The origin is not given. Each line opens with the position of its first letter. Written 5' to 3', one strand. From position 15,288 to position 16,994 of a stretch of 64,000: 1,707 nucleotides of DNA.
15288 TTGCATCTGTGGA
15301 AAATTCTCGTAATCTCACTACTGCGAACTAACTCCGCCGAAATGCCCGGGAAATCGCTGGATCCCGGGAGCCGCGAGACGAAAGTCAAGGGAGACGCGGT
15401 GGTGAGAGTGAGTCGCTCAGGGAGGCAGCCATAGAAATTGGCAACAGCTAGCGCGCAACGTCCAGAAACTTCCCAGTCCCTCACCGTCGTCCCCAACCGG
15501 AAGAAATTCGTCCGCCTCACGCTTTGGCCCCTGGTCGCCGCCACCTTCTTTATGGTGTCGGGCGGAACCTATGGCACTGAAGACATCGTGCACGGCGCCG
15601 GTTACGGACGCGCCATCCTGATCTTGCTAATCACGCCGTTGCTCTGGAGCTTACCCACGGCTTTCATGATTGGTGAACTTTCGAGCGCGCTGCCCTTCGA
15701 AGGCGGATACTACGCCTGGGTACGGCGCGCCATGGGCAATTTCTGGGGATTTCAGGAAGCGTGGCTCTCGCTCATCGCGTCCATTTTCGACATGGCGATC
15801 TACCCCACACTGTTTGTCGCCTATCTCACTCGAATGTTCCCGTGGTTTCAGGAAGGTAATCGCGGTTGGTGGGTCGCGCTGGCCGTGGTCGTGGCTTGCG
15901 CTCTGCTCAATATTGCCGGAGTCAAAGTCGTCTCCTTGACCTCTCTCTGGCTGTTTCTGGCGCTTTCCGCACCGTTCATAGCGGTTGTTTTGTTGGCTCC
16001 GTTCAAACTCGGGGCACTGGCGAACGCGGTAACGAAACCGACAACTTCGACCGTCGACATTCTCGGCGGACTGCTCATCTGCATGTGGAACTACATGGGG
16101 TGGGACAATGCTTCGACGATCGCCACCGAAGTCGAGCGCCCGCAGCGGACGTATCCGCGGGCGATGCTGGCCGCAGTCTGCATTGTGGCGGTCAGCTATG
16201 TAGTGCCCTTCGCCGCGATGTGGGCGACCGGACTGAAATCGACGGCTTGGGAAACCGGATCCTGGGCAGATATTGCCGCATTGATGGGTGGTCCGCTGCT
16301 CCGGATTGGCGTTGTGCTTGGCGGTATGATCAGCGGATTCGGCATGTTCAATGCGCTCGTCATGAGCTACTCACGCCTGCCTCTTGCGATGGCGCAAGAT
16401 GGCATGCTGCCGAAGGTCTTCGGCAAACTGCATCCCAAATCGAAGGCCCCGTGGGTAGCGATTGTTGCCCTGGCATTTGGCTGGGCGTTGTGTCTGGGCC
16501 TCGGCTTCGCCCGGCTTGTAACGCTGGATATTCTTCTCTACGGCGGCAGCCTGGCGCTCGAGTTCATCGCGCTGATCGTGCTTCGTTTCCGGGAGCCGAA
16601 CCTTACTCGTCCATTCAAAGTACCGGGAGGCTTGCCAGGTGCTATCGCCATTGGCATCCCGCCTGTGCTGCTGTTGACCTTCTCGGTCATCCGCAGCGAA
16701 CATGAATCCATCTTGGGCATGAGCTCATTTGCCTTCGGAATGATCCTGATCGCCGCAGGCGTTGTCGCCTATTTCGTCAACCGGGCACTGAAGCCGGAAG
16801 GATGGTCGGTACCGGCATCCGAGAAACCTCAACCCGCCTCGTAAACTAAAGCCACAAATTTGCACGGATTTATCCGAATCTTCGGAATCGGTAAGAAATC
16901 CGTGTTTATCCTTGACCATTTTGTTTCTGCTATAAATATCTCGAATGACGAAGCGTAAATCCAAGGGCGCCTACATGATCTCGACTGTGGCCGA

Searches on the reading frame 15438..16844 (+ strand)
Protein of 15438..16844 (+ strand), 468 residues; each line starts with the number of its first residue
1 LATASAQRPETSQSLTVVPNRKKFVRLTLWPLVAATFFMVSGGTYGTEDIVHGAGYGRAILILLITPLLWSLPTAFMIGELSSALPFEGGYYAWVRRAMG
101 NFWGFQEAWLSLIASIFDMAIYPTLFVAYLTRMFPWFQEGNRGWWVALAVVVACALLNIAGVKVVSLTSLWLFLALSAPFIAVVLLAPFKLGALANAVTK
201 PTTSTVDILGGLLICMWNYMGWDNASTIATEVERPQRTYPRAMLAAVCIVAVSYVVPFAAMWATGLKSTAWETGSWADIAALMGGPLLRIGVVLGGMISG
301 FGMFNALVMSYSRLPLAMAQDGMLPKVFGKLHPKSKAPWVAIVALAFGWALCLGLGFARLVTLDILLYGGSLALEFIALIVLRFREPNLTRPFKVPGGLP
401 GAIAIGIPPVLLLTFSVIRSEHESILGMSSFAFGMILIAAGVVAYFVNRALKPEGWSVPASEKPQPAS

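Call 92: search_protein_families(library=pfam, proteins=[window:15438-16844:+], max_evalue=0.00001)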
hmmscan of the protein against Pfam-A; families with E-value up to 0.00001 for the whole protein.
window:15438-16844:+ (468 aa): 2 families
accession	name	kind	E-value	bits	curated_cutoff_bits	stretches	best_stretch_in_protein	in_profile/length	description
PF13520.12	AA_permease_2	-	4.8e-46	158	27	1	35-407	5-399/427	Amino acid permease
PF00324.27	AA_permease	-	1.3e-24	87.2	24.6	1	48-353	20-345/470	Amino acid permease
